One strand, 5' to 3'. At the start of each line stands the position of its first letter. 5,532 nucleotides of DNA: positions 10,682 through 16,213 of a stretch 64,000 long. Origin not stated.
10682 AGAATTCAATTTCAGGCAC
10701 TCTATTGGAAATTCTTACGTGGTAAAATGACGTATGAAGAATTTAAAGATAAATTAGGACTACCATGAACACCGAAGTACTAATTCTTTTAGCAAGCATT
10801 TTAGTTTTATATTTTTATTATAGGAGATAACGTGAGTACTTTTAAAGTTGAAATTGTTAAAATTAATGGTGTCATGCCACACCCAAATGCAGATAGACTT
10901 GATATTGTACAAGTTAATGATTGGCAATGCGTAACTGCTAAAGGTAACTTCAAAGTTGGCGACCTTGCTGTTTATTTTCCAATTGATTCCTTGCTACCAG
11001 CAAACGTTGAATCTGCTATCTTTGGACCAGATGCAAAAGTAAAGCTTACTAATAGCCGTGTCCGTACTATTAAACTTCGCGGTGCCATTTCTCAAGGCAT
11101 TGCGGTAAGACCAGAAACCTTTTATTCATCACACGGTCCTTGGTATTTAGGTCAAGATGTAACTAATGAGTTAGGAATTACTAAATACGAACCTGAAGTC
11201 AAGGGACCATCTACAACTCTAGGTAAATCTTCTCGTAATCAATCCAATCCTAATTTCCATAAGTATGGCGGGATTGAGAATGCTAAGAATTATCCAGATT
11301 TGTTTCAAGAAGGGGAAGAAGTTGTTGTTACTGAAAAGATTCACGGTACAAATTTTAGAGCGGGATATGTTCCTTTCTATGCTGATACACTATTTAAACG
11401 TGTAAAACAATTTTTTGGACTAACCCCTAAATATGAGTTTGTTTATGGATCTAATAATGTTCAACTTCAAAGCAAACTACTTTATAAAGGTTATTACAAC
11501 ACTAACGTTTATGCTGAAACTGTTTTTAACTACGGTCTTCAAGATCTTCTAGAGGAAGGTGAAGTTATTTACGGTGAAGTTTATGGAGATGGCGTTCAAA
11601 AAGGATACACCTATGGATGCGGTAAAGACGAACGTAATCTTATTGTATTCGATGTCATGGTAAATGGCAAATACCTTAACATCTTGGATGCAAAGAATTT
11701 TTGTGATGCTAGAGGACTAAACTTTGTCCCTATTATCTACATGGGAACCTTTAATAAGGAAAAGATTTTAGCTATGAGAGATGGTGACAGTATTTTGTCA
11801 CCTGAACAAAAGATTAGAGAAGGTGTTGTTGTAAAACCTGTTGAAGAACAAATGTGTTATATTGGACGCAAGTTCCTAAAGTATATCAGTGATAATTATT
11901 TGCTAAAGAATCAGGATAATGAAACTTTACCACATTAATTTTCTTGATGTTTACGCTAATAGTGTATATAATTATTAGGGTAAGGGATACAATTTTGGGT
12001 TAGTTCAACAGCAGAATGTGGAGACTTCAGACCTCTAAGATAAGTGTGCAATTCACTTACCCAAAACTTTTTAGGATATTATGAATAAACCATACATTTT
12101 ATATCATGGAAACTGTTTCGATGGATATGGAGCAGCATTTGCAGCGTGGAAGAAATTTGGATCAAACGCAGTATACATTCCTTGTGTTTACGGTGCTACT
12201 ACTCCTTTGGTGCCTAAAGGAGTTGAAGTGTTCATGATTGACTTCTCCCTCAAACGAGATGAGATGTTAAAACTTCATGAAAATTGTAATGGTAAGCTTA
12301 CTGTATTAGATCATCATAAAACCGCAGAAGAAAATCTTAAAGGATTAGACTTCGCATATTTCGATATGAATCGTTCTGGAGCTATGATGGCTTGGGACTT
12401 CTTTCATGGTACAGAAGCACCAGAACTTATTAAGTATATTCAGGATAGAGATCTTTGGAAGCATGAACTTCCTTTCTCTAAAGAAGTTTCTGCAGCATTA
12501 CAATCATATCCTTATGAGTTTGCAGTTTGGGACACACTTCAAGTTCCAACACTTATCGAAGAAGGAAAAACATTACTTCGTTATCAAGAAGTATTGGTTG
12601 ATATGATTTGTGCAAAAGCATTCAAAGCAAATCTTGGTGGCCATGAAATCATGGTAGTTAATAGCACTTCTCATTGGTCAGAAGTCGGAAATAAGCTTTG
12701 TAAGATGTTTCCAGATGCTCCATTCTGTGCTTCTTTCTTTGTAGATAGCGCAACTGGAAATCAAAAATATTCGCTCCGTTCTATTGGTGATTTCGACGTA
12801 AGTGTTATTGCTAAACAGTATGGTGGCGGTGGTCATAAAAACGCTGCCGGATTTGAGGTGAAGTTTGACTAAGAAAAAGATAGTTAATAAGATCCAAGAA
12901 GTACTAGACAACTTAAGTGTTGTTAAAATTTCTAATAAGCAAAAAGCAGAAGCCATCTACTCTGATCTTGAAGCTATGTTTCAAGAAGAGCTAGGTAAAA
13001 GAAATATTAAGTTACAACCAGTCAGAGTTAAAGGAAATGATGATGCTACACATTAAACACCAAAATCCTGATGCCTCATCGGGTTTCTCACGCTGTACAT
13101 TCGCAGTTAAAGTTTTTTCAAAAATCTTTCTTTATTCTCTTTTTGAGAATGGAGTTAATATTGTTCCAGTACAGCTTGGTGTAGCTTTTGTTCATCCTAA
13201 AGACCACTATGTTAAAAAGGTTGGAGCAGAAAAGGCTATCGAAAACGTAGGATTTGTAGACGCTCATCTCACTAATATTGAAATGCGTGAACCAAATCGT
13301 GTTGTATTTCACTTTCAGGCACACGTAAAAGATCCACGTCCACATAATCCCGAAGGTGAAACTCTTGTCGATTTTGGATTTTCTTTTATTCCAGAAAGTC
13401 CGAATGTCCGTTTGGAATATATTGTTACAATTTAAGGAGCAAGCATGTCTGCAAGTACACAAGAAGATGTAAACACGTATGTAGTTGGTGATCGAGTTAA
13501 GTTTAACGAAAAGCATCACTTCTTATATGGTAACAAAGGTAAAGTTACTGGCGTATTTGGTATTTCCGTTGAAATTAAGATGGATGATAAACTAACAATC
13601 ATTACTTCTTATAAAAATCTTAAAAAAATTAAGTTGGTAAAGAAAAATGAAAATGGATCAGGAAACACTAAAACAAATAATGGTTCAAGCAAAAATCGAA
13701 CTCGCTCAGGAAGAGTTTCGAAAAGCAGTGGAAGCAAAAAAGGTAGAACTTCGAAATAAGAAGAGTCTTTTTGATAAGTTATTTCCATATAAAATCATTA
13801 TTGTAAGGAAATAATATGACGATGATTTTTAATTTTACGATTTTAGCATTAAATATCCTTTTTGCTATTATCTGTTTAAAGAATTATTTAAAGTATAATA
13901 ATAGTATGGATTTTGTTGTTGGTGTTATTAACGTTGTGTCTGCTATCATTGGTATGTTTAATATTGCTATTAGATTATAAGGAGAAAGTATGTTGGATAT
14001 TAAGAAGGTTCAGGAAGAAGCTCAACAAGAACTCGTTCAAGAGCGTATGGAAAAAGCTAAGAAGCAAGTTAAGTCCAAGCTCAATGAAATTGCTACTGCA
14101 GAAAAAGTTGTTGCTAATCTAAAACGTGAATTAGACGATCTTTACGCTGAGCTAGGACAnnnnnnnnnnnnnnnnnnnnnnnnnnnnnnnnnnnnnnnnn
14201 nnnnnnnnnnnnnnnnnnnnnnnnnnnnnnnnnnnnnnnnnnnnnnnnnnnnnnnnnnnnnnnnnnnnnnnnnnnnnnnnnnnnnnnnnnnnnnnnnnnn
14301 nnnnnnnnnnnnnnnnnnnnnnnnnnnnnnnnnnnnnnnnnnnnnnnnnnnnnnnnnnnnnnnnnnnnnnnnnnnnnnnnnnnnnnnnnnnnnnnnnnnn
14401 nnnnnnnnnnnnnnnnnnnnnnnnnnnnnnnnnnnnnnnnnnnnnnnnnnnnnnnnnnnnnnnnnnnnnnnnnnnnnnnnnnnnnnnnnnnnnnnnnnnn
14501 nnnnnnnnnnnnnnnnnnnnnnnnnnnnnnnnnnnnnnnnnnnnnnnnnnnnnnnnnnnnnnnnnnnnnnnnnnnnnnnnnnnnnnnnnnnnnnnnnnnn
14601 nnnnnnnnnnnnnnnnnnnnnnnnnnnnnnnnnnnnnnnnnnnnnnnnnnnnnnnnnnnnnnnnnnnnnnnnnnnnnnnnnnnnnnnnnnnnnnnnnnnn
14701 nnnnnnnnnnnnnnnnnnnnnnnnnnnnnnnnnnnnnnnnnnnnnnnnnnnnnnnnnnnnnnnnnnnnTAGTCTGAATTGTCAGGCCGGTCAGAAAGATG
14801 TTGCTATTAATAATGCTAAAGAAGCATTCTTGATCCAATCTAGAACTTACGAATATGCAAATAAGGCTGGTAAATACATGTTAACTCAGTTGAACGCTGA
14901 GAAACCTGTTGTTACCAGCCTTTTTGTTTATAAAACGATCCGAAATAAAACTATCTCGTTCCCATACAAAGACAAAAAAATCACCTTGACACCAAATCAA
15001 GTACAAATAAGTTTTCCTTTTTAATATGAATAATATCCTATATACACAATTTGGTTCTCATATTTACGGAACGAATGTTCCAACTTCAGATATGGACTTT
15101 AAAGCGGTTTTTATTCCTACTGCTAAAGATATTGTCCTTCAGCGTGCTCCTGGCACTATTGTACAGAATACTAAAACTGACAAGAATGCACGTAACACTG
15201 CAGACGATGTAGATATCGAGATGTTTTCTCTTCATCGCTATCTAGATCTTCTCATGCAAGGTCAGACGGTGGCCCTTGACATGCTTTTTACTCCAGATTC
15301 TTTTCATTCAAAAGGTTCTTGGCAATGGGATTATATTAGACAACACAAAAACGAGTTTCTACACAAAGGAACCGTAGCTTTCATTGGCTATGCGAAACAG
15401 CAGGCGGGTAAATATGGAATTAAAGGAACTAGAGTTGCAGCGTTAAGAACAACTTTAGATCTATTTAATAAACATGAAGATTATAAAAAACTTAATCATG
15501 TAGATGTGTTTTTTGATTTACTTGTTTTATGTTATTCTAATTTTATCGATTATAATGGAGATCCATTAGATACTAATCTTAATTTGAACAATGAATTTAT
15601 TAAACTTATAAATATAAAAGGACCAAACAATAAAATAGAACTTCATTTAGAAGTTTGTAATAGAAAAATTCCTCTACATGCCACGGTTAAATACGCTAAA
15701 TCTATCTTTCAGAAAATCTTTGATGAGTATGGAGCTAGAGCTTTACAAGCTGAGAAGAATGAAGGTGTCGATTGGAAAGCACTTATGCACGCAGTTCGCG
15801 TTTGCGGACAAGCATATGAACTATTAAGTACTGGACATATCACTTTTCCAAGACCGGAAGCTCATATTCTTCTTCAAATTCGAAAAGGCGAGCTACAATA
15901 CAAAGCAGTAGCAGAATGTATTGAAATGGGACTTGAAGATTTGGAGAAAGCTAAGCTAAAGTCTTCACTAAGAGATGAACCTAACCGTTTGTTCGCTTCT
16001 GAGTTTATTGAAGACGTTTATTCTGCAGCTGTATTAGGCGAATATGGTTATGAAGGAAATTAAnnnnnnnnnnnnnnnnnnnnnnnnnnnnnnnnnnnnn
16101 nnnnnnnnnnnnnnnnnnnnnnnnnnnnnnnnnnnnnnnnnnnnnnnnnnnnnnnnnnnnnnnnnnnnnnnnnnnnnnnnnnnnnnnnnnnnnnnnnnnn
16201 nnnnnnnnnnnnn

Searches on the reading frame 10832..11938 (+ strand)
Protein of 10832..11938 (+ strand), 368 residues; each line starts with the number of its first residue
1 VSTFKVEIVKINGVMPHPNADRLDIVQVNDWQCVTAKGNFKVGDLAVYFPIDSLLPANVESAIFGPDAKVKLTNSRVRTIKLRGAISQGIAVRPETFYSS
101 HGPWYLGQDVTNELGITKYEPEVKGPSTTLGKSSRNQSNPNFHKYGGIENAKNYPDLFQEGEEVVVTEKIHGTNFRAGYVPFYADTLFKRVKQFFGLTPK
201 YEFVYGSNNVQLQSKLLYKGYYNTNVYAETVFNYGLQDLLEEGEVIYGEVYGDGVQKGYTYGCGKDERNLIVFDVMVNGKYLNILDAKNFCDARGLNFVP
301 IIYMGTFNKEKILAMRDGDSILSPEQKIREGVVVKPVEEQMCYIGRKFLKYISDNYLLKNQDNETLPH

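Call 20: search_protein_families(library=phrogs, proteins=[window:10832-11938:+], max_evalue=0.001)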
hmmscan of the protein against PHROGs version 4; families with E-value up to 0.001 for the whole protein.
window:10832-11938:+ (368 aa): 2 families
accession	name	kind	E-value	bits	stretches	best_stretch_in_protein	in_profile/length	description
phrog_968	-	DNA, RNA and nucleotide metabolism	2.5e-71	241.8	1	3-362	8-394/398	RNA ligase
phrog_548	-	DNA, RNA and nucleotide metabolism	1.1e-23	84.9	1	142-361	3-238/341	RNA ligase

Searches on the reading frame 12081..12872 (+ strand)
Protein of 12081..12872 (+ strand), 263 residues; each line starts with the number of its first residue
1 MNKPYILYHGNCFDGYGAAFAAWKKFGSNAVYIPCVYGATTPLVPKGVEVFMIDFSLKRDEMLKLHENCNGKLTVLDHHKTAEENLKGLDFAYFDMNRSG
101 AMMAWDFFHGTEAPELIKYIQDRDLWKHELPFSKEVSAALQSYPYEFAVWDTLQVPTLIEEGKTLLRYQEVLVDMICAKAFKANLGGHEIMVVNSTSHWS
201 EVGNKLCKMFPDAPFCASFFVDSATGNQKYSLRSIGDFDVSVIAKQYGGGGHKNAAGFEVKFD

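Call 34: search_protein_families(library=phrogs, proteins=[window:12081-12872:+], max_evalue=0.01)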
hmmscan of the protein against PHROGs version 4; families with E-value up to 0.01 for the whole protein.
window:12081-12872:+ (263 aa): 1 family
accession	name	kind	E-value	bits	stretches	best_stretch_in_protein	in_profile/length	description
phrog_4771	-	other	3.6e-77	260.9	1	2-262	16-285/363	DHH phosphoesterase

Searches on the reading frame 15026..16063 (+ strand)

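Call 20: search_protein_families(library=phrogs, proteins=[window:15026-16063:+], max_evalue=0.001)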
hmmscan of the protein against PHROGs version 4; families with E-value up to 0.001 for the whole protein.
window:15026-16063:+ (345 aa): 2 families
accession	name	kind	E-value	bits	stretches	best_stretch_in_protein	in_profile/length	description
phrog_388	-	DNA, RNA and nucleotide metabolism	1.7e-82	278.3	1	1-340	36-338/351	nucleotidyltransferase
phrog_18009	-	unknown function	2.4e-06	28.3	1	8-104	35-122/281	-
